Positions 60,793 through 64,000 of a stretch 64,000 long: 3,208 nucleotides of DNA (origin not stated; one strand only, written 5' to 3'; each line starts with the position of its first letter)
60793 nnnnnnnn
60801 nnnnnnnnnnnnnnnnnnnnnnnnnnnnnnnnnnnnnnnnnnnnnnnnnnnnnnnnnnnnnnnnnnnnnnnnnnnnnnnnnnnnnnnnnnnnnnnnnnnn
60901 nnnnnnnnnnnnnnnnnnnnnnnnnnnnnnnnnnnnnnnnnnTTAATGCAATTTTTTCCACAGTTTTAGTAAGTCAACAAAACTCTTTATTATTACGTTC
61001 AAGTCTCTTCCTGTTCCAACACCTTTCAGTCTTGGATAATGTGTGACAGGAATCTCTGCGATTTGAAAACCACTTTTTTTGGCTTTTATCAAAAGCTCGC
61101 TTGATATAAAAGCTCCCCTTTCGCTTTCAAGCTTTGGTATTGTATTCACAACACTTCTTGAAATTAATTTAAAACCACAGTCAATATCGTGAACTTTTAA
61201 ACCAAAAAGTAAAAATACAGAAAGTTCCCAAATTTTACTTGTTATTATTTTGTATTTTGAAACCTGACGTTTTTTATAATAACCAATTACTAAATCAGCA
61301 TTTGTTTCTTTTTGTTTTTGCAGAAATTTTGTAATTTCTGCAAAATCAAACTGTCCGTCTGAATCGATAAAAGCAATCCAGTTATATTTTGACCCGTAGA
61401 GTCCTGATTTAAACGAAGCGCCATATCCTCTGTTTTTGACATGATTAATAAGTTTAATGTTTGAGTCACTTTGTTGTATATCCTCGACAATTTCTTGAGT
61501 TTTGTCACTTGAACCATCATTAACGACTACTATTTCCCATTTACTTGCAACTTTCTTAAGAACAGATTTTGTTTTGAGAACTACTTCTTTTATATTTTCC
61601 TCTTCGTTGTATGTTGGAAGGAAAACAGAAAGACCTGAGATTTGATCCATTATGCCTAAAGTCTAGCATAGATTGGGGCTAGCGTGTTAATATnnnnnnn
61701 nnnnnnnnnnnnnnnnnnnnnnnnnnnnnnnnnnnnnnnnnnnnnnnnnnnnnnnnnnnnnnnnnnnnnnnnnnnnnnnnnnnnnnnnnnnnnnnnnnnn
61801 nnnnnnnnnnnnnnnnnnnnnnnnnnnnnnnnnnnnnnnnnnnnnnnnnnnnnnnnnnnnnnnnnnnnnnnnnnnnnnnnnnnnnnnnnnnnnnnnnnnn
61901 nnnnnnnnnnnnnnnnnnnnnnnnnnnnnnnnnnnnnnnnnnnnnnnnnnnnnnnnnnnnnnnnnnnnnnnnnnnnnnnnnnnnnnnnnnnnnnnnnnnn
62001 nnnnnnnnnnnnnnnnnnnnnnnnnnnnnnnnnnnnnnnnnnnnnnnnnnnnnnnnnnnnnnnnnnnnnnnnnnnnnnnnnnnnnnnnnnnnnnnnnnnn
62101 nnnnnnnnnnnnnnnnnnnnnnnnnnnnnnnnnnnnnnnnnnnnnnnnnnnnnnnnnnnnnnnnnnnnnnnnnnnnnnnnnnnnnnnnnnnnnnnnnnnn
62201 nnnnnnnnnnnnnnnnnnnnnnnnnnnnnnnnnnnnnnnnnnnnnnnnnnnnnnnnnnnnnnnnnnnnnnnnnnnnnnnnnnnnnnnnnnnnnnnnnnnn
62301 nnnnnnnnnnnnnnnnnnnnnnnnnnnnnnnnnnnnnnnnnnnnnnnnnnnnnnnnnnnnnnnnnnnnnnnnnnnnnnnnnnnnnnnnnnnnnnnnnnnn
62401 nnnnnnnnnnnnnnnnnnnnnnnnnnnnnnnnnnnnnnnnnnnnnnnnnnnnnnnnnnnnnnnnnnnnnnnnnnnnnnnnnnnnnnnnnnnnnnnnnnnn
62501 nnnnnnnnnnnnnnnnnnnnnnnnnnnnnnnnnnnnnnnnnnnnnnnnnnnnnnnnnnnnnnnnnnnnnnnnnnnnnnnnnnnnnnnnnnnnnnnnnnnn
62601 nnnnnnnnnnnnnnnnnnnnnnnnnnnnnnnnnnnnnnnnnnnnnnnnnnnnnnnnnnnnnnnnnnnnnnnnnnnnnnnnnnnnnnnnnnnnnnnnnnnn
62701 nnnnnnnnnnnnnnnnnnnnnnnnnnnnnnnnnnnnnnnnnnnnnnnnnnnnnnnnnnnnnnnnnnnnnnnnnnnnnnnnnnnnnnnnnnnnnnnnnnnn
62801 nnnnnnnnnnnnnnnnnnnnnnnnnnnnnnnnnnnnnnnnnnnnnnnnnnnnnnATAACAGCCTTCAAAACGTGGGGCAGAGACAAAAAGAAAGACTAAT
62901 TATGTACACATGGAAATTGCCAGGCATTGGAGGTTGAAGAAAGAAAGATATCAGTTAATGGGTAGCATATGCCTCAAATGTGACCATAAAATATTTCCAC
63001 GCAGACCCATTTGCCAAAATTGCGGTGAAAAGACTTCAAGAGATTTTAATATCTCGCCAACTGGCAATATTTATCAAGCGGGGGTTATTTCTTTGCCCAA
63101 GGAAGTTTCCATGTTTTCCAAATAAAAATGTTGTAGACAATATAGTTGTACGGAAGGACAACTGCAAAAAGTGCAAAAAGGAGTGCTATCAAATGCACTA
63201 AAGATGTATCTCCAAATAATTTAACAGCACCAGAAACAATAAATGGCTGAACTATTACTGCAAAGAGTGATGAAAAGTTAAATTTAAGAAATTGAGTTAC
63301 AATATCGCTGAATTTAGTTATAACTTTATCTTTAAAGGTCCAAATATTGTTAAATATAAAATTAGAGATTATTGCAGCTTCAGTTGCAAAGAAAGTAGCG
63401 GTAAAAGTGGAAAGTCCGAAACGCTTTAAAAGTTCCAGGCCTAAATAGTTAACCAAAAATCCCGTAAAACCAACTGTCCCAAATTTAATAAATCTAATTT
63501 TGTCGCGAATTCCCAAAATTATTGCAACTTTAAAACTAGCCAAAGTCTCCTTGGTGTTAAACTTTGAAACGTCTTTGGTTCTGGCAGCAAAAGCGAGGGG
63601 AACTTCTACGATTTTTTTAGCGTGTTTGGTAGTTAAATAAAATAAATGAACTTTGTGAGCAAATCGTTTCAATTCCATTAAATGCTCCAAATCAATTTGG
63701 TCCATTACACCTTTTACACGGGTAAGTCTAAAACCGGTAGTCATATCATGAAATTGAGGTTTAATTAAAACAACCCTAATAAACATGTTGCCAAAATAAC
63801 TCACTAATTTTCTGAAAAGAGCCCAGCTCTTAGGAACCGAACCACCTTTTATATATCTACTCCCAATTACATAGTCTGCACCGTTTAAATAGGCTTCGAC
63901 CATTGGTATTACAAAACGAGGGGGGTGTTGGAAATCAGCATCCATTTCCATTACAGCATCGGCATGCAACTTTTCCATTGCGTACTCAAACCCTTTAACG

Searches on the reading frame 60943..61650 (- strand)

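Call 38: search_protein_families(library=ncbifam, proteins=[window:60943-61650:-], max_evalue=0.00001)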
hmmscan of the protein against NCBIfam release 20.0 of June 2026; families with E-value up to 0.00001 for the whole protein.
window:60943-61650:- (235 aa): 21 families
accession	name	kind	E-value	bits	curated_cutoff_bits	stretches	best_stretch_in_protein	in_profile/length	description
NF007986.1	PRK10714.1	equivalog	4.3e-21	75.2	529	1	2-210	3-206/316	undecaprenyl-phosphate 4-deoxy-4-formamido-L-arabinose transferase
TIGR03937.1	PgaC_IcaA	equivalog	7.5e-19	68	422.3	1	2-117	42-153/407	poly-beta-1,6-N-acetyl-D-glucosamine synthase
NF047588.1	GlcsyltransPgfSStrep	equivalog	1.3e-18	67.2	500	1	7-175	3-171/308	glycosyltransferase PgfS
NF047683.1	TeichurnBiosyTuaG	equivalog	2.8e-17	63.2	400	1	6-119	7-117/252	teichuronic acid biosynthesis protein TuaG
NF041391.1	DPhHxTase_Halo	equivalog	6.9e-16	57.9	375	1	13-207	3-186/213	dolichyl-phosphate hexose transferase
TIGR04182.1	glyco_TIGR04182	equivalog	4.2e-15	55.9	325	1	8-213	3-199/293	S-layer glycoprotein N-glycosyltransferase AglJ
NF058614.1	PPMAGASynPpgS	equivalog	2.2e-14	53.5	370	1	9-223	4-219/226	polyprenyl-phospho-N-acetylgalactosaminyl synthase PpgS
NF038302.1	EPS_HpsE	equivalog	2.2e-13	49.9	300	1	7-102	3-100/307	hormogonium polysaccharide biosynthesis glycosyltransferase HpsE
NF007482.0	PRK10073.1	equivalog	4.4e-13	48.9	423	1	2-119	3-116/334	glycosyltransferase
NF041875.1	EPS_EpsD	equivalog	1.3e-12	47.8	370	1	7-124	1-115/325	exopolysaccharide biosynthesis glycosyltransferase EpsD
NF050050.1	ProtGlycPglI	equivalog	1e-10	41.5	500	1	6-118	3-113/306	GalNAc(5)-diNAcBac-PP-undecaprenol beta-1,3-glucosyltransferase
TIGR04283.1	glyco_like_mftF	equivalog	2e-10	40.6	182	1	7-112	1-99/221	TIGR04283 family arsenosugar biosynthesis glycosyltransferase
NF010496.0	PRK13915.1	equivalog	9.4e-10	38.1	262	1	7-125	33-155/307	glucosyl-3-phosphoglycerate synthase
TIGR03965.1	mycofact_glyco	equivalog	1.1e-08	34.4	280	1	6-99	75-165/467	mycofactocin biosynthesis glycosyltransferase MftF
NF007453.0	PRK10018.1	equivalog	1.3e-08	34.8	382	1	7-117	8-115/280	colanic acid biosynthesis glycosyltransferase WcaA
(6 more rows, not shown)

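Call 67: search_protein_families(library=pfam, proteins=[window:60943-61650:-], max_evalue=0.1)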
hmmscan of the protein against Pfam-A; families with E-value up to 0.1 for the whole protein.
window:60943-61650:- (235 aa): 4 families
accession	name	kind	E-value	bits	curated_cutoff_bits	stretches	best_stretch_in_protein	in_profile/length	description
PF00535.33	Glycos_transf_2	-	1.4e-31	110.2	23.3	1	8-169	1-165/168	Glycosyl transferase family 2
PF10111.15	Glyco_tranf_2_2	-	7.4e-09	35.9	27.3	1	8-126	1-125/276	Glycosyltransferase like family 2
PF13641.12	Glyco_tranf_2_3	-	0.0055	17.2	27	1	7-98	3-96/230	Glycosyltransferase like family 2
PF13704.12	Glyco_tranf_2_4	-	0.086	13.8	27.5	0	39-98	21-81/98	Glycosyl transferase family 2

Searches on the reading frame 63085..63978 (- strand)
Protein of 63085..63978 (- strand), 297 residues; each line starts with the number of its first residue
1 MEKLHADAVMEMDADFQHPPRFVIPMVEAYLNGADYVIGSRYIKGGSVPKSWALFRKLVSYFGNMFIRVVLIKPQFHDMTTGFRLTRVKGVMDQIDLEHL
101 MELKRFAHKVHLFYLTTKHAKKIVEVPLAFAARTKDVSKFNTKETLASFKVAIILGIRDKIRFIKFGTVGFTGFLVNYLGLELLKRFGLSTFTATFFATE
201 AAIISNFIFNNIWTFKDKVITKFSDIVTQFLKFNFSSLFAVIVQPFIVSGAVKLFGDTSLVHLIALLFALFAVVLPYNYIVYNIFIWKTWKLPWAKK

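Call 13: search_protein_families(library=ncbifam, proteins=[window:63085-63978:-], max_evalue=0.01)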
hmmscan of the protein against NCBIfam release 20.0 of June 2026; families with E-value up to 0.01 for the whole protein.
window:63085-63978:- (297 aa): 2 families
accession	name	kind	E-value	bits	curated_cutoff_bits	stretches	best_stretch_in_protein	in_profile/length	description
NF047588.1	GlcsyltransPgfSStrep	equivalog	1.4e-11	44.2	500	1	4-204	84-270/308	glycosyltransferase PgfS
NF007986.1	PRK10714.1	equivalog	0.00098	18.2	529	1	3-188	88-260/316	undecaprenyl-phosphate 4-deoxy-4-formamido-L-arabinose transferase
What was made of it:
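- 63085..63978 (-): GT2 fused to a GtrA/DPMS transmembrane domain (the GT2 part is cut near the window end). Candidate polyprenyl-phosphate-sugar synthase or flippase-type component. Call 13 (weak PgfS and ArnC matches).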

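Call 67: search_protein_families(library=pfam, proteins=[window:63085-63978:-], max_evalue=0.1)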
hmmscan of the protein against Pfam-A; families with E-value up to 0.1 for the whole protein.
window:63085-63978:- (297 aa): 2 families
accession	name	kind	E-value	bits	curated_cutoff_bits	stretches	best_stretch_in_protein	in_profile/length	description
PF04138.20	GtrA_DPMS_TM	-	2.7e-16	60.2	26.1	1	165-287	1-117/117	GtrA/DPMS, transmembrane domain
PF00535.33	Glycos_transf_2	-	6.4e-07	29.9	23.3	1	6-89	79-162/168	Glycosyl transferase family 2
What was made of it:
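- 63085..63978 (-): Call 67 (GtrA_DPMS_TM 60.2 bits).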
